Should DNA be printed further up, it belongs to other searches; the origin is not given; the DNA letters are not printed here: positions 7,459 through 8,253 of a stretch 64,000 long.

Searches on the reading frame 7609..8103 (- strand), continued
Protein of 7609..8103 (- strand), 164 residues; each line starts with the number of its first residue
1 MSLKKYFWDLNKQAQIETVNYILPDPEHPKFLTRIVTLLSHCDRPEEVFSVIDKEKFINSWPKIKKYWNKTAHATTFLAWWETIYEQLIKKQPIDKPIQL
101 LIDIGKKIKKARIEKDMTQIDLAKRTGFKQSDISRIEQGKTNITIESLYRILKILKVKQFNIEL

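Call 54: search_dna_similar(query=window:7609-8103:-, collection=plasmids, mode=protein, max_evalue=0.001, max_rows=15)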
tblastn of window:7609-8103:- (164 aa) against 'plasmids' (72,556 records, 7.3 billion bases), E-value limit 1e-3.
Records with a match: 148; places in all: 154; records where one place covers at least 80% of the query: 0.
Best place of each record, by identity: <60% 148.
By first word of the organism name: Rhizobium 94; Acinetobacter 30; Gordonia 5; Xanthomonas 2; Methylocystis 2; Carnobacterium 1; Bacillus 1; Escherichia 1; Citrobacter 1; Monoglobus 1; and 10 more.
By predicted mobility (MOB-suite, as given by PLSDB): conjugative 53; non-mobilizable 49; mobilizable 46.
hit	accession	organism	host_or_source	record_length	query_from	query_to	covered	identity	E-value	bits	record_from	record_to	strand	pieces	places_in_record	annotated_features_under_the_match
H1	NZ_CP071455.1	Rhizobium lentis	lentil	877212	28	152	76%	30.3%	6e-4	46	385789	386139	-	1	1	cupin domain-containing protein | aspartate aminotransferase family protein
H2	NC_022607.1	Carnobacterium inhibens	Siberian permafrost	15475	54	153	61%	34.7%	4e-4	47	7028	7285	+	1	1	helix-turn-helix transcriptional regulator | type II toxin-antitoxin system RelE/ParE family toxin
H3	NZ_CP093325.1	Bacillus sp. N5-665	whole organism,peat soil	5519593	85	161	47%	41.6%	2e-5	50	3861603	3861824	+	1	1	none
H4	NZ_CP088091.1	Rhizobium laguerreae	cell culture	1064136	69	157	54%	33.7%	3e-4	47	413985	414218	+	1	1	none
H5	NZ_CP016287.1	Rhizobium leguminosarum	Vavilovia formosa,cell culture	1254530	69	152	51%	35.7%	2e-4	47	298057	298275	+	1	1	record has no annotation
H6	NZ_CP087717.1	Acinetobacter pittii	Homo sapiens,pure culture,hydrothorax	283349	99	157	36%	49.2%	3e-6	53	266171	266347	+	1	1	helix-turn-helix transcriptional regulator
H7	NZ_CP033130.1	Acinetobacter wuhouensis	Culture,Sewage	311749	99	157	36%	49.2%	3e-6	53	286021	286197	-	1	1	helix-turn-helix transcriptional regulator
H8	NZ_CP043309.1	Acinetobacter johnsonii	sewage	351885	99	157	36%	49.2%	3e-6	53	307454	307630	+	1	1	helix-turn-helix transcriptional regulator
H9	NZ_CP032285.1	Acinetobacter sp. WCHA55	Culture,Sewage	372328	99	157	36%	49.2%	3e-6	53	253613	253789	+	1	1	helix-turn-helix transcriptional regulator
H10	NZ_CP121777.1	Acinetobacter johnsonii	Sputum,patient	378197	99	157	36%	49.2%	3e-6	53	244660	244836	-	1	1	helix-turn-helix transcriptional regulator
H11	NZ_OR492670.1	Acinetobacter gerneri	-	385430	99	157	36%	49.2%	3e-6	53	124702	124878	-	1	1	helix-turn-helix transcriptional regulator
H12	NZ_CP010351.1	Acinetobacter johnsonii XBB1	Hospital sewage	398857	99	157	36%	49.2%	3e-6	53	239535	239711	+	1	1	helix-turn-helix transcriptional regulator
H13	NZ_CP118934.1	Acinetobacter pittii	Pure isolate,soil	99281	98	157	37%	48.3%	6e-7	55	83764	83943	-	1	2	helix-turn-helix transcriptional regulator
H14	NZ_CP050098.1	Rhizobium leguminosarum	Trifolium pratense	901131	66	152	53%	33.3%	1e-4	48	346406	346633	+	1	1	cupin domain-containing protein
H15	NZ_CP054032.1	Rhizobium indicum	Pisum sativum l. (pea),Pure culture,Pea ...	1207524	66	152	53%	32.2%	5e-4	47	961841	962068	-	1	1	record has no annotation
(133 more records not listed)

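Call 60: find_related_loci(query=A1, collection=viral_contigs, flank=5000)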
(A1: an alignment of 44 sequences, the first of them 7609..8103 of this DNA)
Query A1 (164 aa) in viral_contigs; peptide patterns used: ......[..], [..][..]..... (x = any residue, [..] = any of these).
65 stretches matched a pattern, but none encodes a relative of the query by tblastn (E <= 1e-3).

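Call 66: find_encoding_contigs(protein=P0001, flank=3000, max_places=3)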
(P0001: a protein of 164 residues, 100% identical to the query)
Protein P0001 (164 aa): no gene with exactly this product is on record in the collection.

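Call 88: fold_search(model_id=the predicted structure, library=pdb)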
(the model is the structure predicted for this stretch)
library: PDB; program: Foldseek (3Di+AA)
matches with E <= 10: 495; with E <= 0.001: 0
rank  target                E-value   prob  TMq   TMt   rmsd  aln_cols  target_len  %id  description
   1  3clc_A                3.1e-03  1.00  0.35  0.74   1.1        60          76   45  Crystal Structure of the Restriction-Modification Controller Protein C.Esp1396I Tetramer in Complex with its Natural 3 (released 2008-07-29)
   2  2b5a_C                3.9e-03  1.00  0.36  0.77   1.5        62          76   29  C.BclI, Control Element of the BclI Restriction-Modification System (released 2006-01-03)
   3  4i6u_D                4.3e-03  1.00  0.35  0.74   0.9        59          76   46  Crystal Structure of a Y37F mutant of the Restriction-Modification Controller Protein C.Esp1396I (released 2013-11-13)
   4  2b5a_B                4.8e-03  1.00  0.36  0.78   1.6        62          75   29  C.BclI, Control Element of the BclI Restriction-Modification System (released 2006-01-03)
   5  4i6u_A                4.8e-03  1.00  0.36  0.72   1.0        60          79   45  Crystal Structure of a Y37F mutant of the Restriction-Modification Controller Protein C.Esp1396I (released 2013-11-13)
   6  3ufd_F                4.8e-03  1.00  0.35  0.72   1.2        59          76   46  C.Esp1396I bound to its highest affinity operator site OM (released 2012-07-11)
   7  3clc_B                5.0e-03  1.00  0.35  0.72   1.1        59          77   46  Crystal Structure of the Restriction-Modification Controller Protein C.Esp1396I Tetramer in Complex with its Natural 3 (released 2008-07-29)
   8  2b5a_A                5.8e-03  1.00  0.37  0.76   1.4        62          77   29  C.BclI, Control Element of the BclI Restriction-Modification System (released 2006-01-03)
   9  3g5g_B                6.1e-03  1.00  0.36  0.73   0.9        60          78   45  Crystal Structure of the Wild-Type Restriction-Modification Controller Protein C.Esp1396I (released 2009-08-25)
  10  3fya_A                6.1e-03  1.00  0.36  0.75   1.0        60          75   45  Crystal Structure of an R35A mutant of the Restriction-Modification Controller Protein C.Esp1396I (released 2009-08-25)
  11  1y7y_B                7.4e-03  1.00  0.35  0.84   0.8        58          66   22  High-resolution crystal structure of the restriction-modification controller protein C.AhdI from Aeromonas hydrophila (released 2005-02-22)
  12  4i6u_B                7.4e-03  1.00  0.35  0.72   1.0        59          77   46  Crystal Structure of a Y37F mutant of the Restriction-Modification Controller Protein C.Esp1396I (released 2013-11-13)
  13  4i6u_C                7.4e-03  1.00  0.35  0.73   1.2        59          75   46  Crystal Structure of a Y37F mutant of the Restriction-Modification Controller Protein C.Esp1396I (released 2013-11-13)
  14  3g5g_D                7.8e-03  1.00  0.35  0.73   0.9        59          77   46  Crystal Structure of the Wild-Type Restriction-Modification Controller Protein C.Esp1396I (released 2009-08-25)
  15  4i8t_B                7.8e-03  1.00  0.35  0.75   1.1        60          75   45  C.Esp1396I bound to a 19 base pair DNA duplex (released 2013-09-11)
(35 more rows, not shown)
